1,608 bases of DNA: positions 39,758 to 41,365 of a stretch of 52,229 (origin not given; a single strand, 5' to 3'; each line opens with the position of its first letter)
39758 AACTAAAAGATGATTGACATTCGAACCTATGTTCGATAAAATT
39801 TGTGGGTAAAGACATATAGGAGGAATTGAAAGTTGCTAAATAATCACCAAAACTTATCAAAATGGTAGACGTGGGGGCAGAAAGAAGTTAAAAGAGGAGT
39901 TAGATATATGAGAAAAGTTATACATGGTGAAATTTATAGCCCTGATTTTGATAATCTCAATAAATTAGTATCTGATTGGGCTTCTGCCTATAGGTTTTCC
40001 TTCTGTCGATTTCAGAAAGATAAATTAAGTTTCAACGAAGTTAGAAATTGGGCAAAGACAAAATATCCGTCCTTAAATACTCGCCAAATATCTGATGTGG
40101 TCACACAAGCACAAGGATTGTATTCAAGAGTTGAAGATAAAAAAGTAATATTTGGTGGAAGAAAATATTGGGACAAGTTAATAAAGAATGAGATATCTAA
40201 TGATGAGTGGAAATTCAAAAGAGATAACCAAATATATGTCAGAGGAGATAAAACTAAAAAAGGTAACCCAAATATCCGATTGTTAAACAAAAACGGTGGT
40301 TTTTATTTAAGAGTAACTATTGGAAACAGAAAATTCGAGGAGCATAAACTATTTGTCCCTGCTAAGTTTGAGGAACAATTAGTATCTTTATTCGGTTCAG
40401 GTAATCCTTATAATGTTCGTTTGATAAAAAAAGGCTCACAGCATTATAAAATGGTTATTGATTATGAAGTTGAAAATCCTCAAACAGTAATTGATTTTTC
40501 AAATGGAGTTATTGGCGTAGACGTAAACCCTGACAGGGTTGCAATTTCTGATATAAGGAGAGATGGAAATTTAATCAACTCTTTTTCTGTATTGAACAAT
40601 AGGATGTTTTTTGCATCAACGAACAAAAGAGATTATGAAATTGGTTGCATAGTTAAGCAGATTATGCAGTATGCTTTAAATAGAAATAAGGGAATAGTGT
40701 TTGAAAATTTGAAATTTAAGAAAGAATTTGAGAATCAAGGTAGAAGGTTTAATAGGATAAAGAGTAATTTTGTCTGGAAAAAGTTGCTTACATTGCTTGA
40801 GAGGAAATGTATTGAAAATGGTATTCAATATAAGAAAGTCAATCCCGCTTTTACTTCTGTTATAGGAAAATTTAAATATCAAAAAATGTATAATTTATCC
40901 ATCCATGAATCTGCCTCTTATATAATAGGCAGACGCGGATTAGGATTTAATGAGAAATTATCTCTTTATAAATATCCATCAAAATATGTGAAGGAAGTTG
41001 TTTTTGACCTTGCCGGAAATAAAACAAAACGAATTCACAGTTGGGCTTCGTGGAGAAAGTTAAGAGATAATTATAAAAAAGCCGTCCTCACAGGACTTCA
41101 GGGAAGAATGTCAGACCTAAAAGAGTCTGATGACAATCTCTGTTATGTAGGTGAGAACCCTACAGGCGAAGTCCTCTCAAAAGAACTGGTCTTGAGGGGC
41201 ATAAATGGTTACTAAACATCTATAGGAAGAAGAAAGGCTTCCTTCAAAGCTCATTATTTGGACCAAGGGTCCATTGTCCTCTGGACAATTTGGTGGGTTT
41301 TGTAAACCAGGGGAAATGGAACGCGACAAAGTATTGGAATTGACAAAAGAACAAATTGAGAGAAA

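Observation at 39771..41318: A canonical LexA-box recA promoter feeds into a TnpB-like gene before reaching recA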

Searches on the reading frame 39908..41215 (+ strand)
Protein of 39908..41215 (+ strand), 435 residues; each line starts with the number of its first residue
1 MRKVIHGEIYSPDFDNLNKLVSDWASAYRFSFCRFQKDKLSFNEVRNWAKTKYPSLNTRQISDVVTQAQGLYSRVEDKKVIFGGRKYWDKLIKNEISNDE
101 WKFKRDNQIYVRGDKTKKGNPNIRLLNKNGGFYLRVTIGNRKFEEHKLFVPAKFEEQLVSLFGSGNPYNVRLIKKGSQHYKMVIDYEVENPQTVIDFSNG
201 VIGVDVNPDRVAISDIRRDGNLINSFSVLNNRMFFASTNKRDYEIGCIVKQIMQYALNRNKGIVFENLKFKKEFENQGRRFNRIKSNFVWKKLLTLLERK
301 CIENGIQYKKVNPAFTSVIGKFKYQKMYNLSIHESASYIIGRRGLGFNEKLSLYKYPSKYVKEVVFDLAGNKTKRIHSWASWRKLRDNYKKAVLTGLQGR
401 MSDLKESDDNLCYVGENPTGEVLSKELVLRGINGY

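Call 3: search_protein_families(library=pfam, proteins=[window:39908-41215:+], max_evalue=0.1)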
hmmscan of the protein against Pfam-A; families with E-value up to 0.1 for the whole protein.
window:39908-41215:+ (435 aa): 2 families
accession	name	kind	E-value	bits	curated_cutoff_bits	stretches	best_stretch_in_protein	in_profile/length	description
PF07282.18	Cas12f1-like_TNB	-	0.00015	22.3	26.3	1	290-317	1-28/60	Cas12f1-like, TNB domain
PF21876.2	STIV_turret_2nd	-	0.081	13.4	27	0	162-228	9-75/106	C381 turret protein 2nd galactose-binding domain-like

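Call 6: find_homologous_proteins(query=window:39908-41212:+, max_evalue=0.001)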
Query window:39908-41212:+ (435 aa): 425 proteins with E <= 0.001 among 4496 candidates; the best 120 are listed.
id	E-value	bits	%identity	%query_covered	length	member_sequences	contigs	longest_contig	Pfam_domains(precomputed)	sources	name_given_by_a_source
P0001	9.4e-292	985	100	100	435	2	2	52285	PF27229.1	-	-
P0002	6.0e-244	828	86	97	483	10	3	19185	PF27229.1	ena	-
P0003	1.9e-239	813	82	100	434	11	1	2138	PF27229.1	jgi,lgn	-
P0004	1.8e-232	790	79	100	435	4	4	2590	PF27229.1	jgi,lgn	-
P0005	6.3e-227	772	78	100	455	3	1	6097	PF27229.1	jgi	-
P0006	1.0e-226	771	77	100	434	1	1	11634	PF27229.1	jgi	-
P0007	2.1e-226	770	79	98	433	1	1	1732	PF27229.1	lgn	-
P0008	2.6e-226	770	77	100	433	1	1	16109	PF27229.1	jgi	jgi:IS605 OrfB family transposase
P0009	8.0e-226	768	78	100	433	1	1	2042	PF27229.1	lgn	-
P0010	3.6e-225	766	78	100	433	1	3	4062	PF27229.1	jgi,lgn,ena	-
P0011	7.9e-225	765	77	100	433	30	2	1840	PF27229.1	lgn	-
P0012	3.4e-223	759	77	100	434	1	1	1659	PF27229.1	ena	-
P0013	1.4e-222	757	78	97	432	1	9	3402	PF27229.1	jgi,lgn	-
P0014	7.3e-222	755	78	97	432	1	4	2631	PF27229.1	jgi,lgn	-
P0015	1.5e-221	754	77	100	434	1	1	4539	PF27229.1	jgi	-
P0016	1.7e-221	754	77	100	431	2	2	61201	PF27229.1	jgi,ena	-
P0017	1.9e-221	754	77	98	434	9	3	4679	PF27229.1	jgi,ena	-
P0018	2.1e-221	754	79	97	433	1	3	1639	PF27229.1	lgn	-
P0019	3.6e-221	753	78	97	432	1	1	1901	PF27229.1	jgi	jgi:IS605 OrfB family transposase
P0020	6.4e-221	752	77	98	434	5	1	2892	PF27229.1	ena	-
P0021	1.5e-220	751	76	100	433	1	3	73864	PF27229.1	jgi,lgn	-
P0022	2.3e-220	750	76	100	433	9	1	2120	PF27229.1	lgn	-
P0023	2.5e-218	743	75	100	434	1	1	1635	PF27229.1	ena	-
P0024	5.6e-218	742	77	97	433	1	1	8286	PF27229.1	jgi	-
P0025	4.8e-217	739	75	100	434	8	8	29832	PF27229.1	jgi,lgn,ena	jgi:IS605 OrfB family transposase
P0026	5.4e-216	736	75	97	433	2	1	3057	PF27229.1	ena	-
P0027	9.8e-214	728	78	95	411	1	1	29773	PF27229.1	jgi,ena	-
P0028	1.5e-211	721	80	91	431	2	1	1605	PF27229.1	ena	-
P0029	2.8e-211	720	72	100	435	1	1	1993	PF27229.1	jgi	-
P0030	1.7e-209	714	72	100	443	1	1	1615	PF27229.1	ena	-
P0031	1.1e-207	708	79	90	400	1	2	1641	PF27229.1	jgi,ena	-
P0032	1.9e-205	701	79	91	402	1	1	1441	PF27229.1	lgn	-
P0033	2.5e-204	697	70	100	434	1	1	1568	PF27229.1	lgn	-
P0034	1.5e-203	695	73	99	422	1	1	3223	PF27229.1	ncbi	-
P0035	3.8e-203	693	73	100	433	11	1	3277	PF27229.1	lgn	-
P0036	5.1e-202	690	69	100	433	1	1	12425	PF27229.1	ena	-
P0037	5.1e-201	686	70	100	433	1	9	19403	PF27229.1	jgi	-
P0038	4.8e-200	683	69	100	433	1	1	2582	PF27229.1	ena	-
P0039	1.8e-198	678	72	97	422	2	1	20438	PF27229.1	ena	-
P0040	7.0e-198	676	73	94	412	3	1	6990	PF27229.1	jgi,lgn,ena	-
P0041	1.3e-194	665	68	100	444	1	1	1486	PF27229.1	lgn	-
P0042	1.3e-194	665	69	97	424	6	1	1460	PF27229.1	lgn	-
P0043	2.4e-194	664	68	100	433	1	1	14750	PF27229.1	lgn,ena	-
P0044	3.3e-194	664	69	97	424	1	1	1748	PF27229.1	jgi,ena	-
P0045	5.7e-194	663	68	97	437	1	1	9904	PF27229.1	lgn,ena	-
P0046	1.1e-193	662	69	97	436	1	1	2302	PF27229.1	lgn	-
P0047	1.5e-192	659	67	100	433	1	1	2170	PF27229.1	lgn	-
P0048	1.6e-188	645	65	97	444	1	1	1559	PF27229.1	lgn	-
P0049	3.6e-188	644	66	97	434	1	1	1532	PF27229.1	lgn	-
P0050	8.3e-188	643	66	97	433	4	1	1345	PF27229.1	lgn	-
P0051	1.2e-187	642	70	90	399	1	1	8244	PF27229.1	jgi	-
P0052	1.9e-187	642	68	93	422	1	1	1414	PF27229.1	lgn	-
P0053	5.2e-181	620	80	78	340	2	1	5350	PF27229.1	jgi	jgi:IS605 OrfB family transposase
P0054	2.9e-174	598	64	96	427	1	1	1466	PF27229.1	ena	-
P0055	3.3e-172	591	77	78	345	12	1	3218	PF27229.1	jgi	-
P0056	6.2e-172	591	68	91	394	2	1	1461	PF27229.1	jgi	-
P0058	4.4e-165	568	59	99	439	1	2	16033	PF27229.1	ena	-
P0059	1.1e-163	563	72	78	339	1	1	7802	PF27229.1,PF07282.19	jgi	-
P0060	2.3e-158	546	56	98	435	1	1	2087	PF27229.1,PF07282.19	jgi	jgi:IS605 OrfB family transposase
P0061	3.3e-158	545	58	99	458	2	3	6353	PF27229.1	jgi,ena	-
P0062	2.0e-155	536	55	99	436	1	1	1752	PF27229.1,PF07282.19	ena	-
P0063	1.9e-154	533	56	98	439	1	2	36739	PF27229.1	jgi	jgi:IS605 OrfB family transposase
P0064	6.8e-154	531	56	100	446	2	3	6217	PF27229.1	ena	-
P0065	1.1e-153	530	57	99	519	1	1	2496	PF27229.1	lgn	-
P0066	2.6e-153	529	55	98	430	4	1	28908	PF27229.1,PF07282.19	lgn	-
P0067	2.6e-153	529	55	98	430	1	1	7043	PF27229.1,PF07282.19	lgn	-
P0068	2.8e-153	529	56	98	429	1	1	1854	PF27229.1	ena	-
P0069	8.7e-153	527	58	98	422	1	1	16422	PF27229.1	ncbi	-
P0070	4.7e-152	525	55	98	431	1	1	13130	PF27229.1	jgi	-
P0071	1.2e-151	524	55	98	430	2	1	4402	PF27229.1,PF07282.19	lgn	-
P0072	2.4e-151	523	55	99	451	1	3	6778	PF27229.1,PF07282.19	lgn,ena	-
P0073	4.0e-151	522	55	98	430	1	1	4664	PF27229.1,PF07282.19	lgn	-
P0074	1.8e-149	517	55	98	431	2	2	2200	PF27229.1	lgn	-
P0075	2.8e-149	516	54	98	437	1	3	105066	PF27229.1,PF07282.19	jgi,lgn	-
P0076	1.1e-147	511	58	94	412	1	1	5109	PF27229.1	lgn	-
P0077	4.5e-147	509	53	98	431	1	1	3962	PF27229.1,PF07282.19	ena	-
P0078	1.7e-146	507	55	99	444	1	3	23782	PF27229.1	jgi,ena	-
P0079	8.1e-146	505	52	98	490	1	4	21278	PF27229.1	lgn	-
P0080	1.7e-145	503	51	98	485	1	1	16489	PF27229.1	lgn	-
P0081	1.8e-145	503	53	100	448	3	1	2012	PF27229.1,PF07282.19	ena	-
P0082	3.0e-145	503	54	99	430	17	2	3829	PF27229.1,PF07282.19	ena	-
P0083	3.1e-145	503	54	99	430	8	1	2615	PF27229.1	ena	-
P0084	3.8e-145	502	52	98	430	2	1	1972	PF27229.1,PF07282.19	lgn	-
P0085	3.9e-145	502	53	99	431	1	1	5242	PF27229.1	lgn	-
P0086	4.0e-145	502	51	98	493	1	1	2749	PF27229.1,PF07282.19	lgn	-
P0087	4.6e-145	502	50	98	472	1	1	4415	PF27229.1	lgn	-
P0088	6.9e-145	501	54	99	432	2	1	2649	PF27229.1,PF07282.19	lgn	-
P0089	2.8e-144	499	53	100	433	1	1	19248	PF27229.1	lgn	-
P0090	3.9e-144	499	53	98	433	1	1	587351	PF27229.1,PF07282.19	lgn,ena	-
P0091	5.6e-144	498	55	98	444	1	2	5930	PF27229.1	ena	-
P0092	8.9e-144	498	53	99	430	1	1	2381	PF27229.1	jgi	-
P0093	1.3e-143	497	53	100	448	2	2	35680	PF27229.1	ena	-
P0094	1.5e-143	497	49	98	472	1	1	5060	PF27229.1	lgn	-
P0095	2.0e-143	497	50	98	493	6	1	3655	PF27229.1,PF07282.19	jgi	jgi:IS605 OrfB family transposase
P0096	2.7e-143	496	50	99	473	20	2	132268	PF27229.1,PF07282.19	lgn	-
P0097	6.4e-143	495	82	61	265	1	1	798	PF27229.1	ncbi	ncbi:unnamed protein product, partial [marine sediment metagenome]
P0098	7.3e-143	495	49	98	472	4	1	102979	PF27229.1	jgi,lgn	jgi:IS605 OrfB family transposase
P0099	9.8e-143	494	54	98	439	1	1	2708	PF27229.1,PF07282.19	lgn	-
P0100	1.7e-142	494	50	99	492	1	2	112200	PF27229.1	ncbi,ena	-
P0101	2.2e-142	493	53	99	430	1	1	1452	PF27229.1,PF07282.19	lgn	-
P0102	7.1e-142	492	49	98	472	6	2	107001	PF27229.1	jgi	-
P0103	1.9e-141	490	50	99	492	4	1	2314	PF27229.1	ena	-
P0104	3.0e-141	489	53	99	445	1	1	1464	PF27229.1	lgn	-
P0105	3.4e-141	489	53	97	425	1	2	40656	PF27229.1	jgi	jgi:IS605 OrfB family transposase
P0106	4.0e-141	489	51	98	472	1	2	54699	PF27229.1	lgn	-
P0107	6.4e-141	488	51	98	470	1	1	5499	PF27229.1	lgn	-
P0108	2.0e-140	487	48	99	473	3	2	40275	PF27229.1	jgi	jgi:IS605 OrfB family transposase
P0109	2.1e-140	487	49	98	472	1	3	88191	PF27229.1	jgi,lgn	-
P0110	2.1e-139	483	51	99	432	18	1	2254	PF27229.1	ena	-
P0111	2.1e-139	483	48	98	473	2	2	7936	PF27229.1,PF07282.19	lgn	-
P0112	2.4e-139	483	53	99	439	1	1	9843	PF27229.1,PF07282.19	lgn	-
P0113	2.5e-139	483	53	99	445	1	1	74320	PF27229.1,PF07282.19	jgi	jgi:IS605 OrfB family transposase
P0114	2.7e-139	483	54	100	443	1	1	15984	PF27229.1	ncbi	-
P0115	3.2e-139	483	57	89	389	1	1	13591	PF27229.1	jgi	jgi:IS605 OrfB family transposase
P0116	3.4e-139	483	53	98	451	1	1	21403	PF27229.1,PF07282.19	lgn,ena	-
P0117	6.3e-139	482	51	99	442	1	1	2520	PF27229.1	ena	-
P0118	1.3e-138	481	52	100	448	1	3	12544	PF27229.1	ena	-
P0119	1.3e-138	481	52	99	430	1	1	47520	PF27229.1,PF07282.19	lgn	-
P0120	6.0e-138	479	53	99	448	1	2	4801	PF27229.1,PF07282.19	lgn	-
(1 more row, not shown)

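Call 7: search_protein_families(library=ncbifam, proteins=[window:39908-41212:+], max_evalue=1)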
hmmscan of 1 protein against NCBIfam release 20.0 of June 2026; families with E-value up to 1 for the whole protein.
window:39908-41212:+ (435 aa): 3 families
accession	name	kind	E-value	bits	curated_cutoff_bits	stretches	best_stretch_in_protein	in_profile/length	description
NF040570.1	guided_TnpB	subfamily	1.1e-16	61.1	100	2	238-331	267-355/389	RNA-guided endonuclease TnpB family protein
TIGR01766.2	TIGR01766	domain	6.2e-16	58.7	32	1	237-317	1-82/82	IS200/IS605 family accessory protein TnpB-related protein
NF049972.1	CRISPR_Cas12f2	exception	7.7e-11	41.4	450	2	238-317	393-473/524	type V CRISPR-associated effector Cas12f2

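Call 8: search_solved_structures(query=window:39908-41212:+, max_evalue=10, show_alignments=2)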
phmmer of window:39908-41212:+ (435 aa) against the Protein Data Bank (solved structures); distinct sequences matched with E-value up to 10: 1.
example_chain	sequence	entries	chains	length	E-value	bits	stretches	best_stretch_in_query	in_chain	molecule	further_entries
36rp_Y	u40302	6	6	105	0.43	12.8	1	74-118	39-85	DNA-directed RNA polymerase subunit Rpo13 | Conserved protein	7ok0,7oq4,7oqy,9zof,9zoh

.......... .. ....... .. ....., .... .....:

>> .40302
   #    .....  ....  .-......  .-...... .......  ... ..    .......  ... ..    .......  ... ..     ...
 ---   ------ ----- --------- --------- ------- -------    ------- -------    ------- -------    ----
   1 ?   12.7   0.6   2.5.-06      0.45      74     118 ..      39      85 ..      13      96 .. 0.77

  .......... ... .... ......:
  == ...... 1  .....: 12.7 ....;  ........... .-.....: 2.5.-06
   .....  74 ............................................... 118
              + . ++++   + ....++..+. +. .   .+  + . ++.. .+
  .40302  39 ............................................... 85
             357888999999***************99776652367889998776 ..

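Call 9: find_encoding_contigs(protein=P0016, flank=6000, max_places=4)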
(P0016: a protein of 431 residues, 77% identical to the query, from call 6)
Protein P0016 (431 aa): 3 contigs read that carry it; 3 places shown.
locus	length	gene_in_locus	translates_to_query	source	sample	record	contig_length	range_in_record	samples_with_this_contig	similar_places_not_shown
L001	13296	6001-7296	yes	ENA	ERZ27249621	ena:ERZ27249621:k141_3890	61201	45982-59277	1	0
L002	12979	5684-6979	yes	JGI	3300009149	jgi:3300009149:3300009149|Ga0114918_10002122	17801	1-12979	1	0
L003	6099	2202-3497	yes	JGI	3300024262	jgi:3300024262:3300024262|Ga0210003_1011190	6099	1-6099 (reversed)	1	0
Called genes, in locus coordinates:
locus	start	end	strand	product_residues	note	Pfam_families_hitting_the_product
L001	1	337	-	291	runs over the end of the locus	PF00781:DAGK_cat, PF19279:YegS_C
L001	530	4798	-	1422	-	PF01869:BcrAD_BadFG, PF09989:DUF2229, PF06050:HGD-D (faint)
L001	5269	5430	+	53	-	-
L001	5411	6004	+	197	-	PF13411:MerR_1 (weak), PF00239:Resolvase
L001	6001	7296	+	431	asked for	PF27229:SSO2105_N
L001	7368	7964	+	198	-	-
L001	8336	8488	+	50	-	-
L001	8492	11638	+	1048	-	PF00580:UvrD-helicase, PF04851:ResIII (faint), PF13173:AAA_14 (faint), PF13245:AAA_19, PF13361:UvrD_C, PF13538:UvrD_C_2 (faint), PF12705:PDDEXK_1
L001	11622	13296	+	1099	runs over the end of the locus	PF00580:UvrD-helicase, PF01443:Viral_helicase1 (faint), PF13245:AAA_19, PF13361:UvrD_C, PF13538:UvrD_C_2 (faint), PF12705:PDDEXK_1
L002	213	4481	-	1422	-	PF01869:BcrAD_BadFG, PF09989:DUF2229, PF06050:HGD-D (faint)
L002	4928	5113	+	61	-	-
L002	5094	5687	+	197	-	PF13411:MerR_1 (weak), PF00239:Resolvase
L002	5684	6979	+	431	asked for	PF27229:SSO2105_N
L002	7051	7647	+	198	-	-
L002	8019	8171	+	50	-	-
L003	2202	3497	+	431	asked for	PF27229:SSO2105_N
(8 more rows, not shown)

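Call 10: find_encoding_contigs(protein=P0021, flank=6000, max_places=4)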
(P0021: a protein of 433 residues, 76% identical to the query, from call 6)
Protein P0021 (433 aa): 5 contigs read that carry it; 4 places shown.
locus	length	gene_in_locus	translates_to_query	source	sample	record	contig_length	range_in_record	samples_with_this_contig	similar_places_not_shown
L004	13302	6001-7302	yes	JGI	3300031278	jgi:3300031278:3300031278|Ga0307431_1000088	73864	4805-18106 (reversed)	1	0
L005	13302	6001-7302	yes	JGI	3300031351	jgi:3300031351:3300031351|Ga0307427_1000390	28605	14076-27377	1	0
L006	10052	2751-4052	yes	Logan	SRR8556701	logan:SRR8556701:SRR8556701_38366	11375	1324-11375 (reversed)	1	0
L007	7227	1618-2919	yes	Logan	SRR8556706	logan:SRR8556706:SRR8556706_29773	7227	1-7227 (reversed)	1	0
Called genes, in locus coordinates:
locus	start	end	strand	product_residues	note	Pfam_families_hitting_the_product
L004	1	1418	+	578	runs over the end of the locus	-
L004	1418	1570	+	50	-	-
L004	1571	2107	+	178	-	-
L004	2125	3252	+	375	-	-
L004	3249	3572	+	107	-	-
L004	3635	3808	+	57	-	PF13597:NRDD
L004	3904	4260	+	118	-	-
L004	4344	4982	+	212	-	-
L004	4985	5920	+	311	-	-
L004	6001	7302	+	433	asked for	PF27229:SSO2105_N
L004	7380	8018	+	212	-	-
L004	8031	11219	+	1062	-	PF05203:Hom_end_hint, PF14890:Intein_splicing (faint), PF14528:LAGLIDADG_3 (weak)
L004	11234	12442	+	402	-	-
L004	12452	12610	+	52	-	-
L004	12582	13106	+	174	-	-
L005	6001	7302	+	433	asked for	PF27229:SSO2105_N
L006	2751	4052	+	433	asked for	PF27229:SSO2105_N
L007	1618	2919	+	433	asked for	PF27229:SSO2105_N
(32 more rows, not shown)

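Call 11: find_encoding_contigs(protein=P0090, flank=6000, max_places=4)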
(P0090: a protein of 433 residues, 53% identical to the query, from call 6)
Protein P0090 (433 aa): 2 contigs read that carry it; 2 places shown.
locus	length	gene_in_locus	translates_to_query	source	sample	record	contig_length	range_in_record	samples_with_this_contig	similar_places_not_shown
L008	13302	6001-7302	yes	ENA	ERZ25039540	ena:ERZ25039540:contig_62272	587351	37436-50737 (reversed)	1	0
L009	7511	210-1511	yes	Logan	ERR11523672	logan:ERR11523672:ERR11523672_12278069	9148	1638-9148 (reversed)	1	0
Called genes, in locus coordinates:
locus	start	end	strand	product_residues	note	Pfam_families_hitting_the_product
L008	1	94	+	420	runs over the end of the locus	-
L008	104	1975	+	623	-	-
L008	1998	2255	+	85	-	-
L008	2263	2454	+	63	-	-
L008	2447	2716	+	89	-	-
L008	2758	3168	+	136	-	-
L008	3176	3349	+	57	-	-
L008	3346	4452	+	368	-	PF01068:DNA_ligase_A_M, PF14743:DNA_ligase_OB_2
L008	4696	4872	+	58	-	-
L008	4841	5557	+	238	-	PF13411:MerR_1 (weak), PF00239:Resolvase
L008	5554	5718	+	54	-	-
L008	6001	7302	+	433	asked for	PF27229:SSO2105_N, PF07282:Cas12f1-like_TNB (faint)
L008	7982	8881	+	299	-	PF03747:ADP_ribosyl_GH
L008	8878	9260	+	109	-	-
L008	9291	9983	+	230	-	PF00149:Metallophos, PF12850:Metallophos_2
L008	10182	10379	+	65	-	-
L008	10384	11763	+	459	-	PF18127:NAMPT_N, PF04095:NAPRTase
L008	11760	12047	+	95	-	-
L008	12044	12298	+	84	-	-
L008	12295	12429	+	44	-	-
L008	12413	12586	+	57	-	-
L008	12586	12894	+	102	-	-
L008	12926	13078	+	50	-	-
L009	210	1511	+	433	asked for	PF27229:SSO2105_N, PF07282:Cas12f1-like_TNB (faint)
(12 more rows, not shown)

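Call 13: find_encoding_contigs(protein=P0001, flank=10000, max_places=6)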
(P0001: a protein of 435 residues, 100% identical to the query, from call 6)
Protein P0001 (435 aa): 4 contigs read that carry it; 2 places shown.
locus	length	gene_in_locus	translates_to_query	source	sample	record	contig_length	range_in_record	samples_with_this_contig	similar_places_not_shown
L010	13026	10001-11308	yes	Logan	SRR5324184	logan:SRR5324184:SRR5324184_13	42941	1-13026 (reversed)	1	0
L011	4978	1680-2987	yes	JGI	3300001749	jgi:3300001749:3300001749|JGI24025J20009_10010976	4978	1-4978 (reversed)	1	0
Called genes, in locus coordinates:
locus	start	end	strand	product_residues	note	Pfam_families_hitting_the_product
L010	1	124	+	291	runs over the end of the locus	PF00701:DHDPS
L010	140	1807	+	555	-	PF00753:Lactamase_B, PF12706:Lactamase_B_2, PF22505:RNase_J_b_CASP, PF07521:RMMBL, PF17770:RNase_J_C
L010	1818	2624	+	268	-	PF02673:BacA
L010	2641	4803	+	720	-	PF13491:FtsK_4TM, PF17854:FtsK_alpha, PF01580:FtsK_SpoIIIE, PF09397:FtsK_gamma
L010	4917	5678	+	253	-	PF12844:HTH_19 (weak), PF13413:HTH_25, PF13464:RodZ_C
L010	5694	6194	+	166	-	PF04461:YajQ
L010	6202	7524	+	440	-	PF00919:UPF0004, PF04055:Radical_SAM, PF01938:TRAM (weak), PF18693:TRAM_2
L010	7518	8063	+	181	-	PF01066:CDP-OH_P_transf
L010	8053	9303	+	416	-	PF00994:MoCF_biosynth, PF18146:CinA_KH, PF02464:CinA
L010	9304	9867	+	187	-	PF10469:AKAP7_NLS, PF02834:LigT_PEase, PF13563:2_5_RNA_ligase2, PF02834:LigT_PEase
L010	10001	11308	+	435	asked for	PF27229:SSO2105_N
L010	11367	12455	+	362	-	PF00154:RecA_N, PF06745:ATPase (weak), PF08423:Rad51, PF27531:MT3502_N (weak), PF21096:RecA_C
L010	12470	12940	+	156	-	PF21982:RecX_HTH1, PF02631:RecX_HTH2, PF21981:RecX_HTH3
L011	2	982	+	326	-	?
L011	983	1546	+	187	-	PF10469:AKAP7_NLS, PF02834:LigT_PEase, PF13563:2_5_RNA_ligase2, PF02834:LigT_PEase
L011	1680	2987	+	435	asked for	PF27229:SSO2105_N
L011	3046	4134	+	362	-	PF00154:RecA_N, PF06745:ATPase (weak), PF08423:Rad51, PF27531:MT3502_N (weak), PF21096:RecA_C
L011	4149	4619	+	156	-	PF21982:RecX_HTH1, PF02631:RecX_HTH2, PF21981:RecX_HTH3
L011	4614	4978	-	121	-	?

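Call 14: find_encoding_contigs(protein=P0002, flank=8000, max_places=6)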
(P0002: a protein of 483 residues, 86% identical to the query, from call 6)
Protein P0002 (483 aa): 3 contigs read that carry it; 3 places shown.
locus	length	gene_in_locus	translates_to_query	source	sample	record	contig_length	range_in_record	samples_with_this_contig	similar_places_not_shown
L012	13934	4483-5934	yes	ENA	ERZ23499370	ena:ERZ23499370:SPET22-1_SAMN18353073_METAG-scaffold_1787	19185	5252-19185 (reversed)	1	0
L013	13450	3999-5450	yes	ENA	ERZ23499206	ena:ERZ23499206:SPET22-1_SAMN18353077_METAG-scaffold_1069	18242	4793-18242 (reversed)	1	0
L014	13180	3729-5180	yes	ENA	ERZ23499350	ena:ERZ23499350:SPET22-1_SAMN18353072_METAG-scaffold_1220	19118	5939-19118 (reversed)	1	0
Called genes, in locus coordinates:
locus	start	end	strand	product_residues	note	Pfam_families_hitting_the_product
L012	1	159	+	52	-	?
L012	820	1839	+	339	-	PF17989:ALP_N, PF21522:MreB-like_C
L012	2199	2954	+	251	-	PF13098:Thioredoxin_2, PF01323:DSBA (faint)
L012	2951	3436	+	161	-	PF01464:SLT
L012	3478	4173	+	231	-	PF00691:OmpA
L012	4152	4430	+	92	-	-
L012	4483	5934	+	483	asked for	PF27229:SSO2105_N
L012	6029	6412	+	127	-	PF01906:YbjQ_1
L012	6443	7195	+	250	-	-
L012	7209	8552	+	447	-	PF02534:T4SS-DNA_transf, PF10412:TrwB_AAD_bind (faint), PF12696:TraG-D_C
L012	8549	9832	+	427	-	-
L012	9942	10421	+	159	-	PF04307:YdjM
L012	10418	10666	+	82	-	-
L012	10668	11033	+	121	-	-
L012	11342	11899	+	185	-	PF05309:TraE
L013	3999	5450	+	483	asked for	PF27229:SSO2105_N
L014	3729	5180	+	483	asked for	PF27229:SSO2105_N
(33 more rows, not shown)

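Call 26: find_related_loci(query=window:39908-41212:+, collection=viral_contigs, flank=1500)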
Query window:39908-41212:+ (435 aa) in viral_contigs; peptide patterns used: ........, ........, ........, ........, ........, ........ (x = any residue, [..] = any of these).
30 stretches matched a pattern, but none encodes a relative of the query by tblastn (E <= 1e-3).

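Call 32: search_solved_structures(query=A2, max_evalue=10, show_alignments=4)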
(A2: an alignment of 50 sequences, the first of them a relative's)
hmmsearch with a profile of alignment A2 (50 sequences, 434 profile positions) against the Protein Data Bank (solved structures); distinct sequences matched with E-value up to 10: 0.
